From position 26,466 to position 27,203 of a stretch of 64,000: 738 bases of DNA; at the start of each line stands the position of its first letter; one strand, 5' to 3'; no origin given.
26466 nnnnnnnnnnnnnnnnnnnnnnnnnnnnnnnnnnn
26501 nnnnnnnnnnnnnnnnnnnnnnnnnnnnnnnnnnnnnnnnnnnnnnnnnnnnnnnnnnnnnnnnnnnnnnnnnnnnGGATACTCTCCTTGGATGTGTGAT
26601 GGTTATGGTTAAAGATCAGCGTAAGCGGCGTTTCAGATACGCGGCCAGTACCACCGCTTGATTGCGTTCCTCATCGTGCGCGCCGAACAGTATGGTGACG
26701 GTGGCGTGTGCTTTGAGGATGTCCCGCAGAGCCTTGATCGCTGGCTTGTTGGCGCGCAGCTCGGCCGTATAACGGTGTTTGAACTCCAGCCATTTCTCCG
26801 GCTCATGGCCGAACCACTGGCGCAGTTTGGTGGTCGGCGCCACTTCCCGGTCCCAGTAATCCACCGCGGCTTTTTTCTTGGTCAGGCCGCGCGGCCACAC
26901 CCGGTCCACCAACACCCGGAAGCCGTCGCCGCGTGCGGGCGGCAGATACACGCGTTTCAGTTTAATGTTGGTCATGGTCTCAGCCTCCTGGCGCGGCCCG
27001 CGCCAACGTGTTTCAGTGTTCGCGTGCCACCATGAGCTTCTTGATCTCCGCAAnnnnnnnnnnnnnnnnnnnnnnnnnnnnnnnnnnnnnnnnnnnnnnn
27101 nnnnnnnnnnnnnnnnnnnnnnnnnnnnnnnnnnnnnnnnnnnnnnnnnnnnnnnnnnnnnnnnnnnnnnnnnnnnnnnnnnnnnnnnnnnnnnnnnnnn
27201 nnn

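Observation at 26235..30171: Unusual, tightly coupled operon: lipA - unknown ORF - CysK-like PLP enzyme - orphan SdhB, followed by DUF488 and an AhpD-like gene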

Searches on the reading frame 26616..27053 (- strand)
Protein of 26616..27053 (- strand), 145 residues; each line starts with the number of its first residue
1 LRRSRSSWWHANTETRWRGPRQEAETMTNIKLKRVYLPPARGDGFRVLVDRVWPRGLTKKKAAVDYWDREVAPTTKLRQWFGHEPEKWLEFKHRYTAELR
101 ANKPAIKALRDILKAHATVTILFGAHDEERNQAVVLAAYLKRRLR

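Call 3: search_protein_families(library=pfam, proteins=[window:26616-27053:-])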
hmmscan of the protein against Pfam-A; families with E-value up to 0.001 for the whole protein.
window:26616-27053:- (145 aa): 3 families
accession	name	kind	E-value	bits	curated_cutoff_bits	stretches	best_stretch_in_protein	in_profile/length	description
PF22752.1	DUF488-N3i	-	2.3e-34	119.2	27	1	30-144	2-115/131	Inactive DUF488-N3 subclade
PF04343.18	DUF488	-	1.4e-28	100.3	22.2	1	31-140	1-121/121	Domain of unknown function DUF488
PF22751.1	DUF488-N3a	-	6.1e-23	81.8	27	1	30-143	1-117/118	Active DUF488-N3 subclade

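Call 4: search_protein_families(library=ncbifam, proteins=[window:26616-27053:-])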
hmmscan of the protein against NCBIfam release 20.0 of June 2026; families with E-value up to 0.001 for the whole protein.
window:26616-27053:- (145 aa): 0 families

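Call 89: search_solved_structures(query=window:26619-26975:-, max_evalue=0.01)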
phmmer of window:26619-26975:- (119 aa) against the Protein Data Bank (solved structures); distinct sequences matched with E-value up to 0.01: 0.
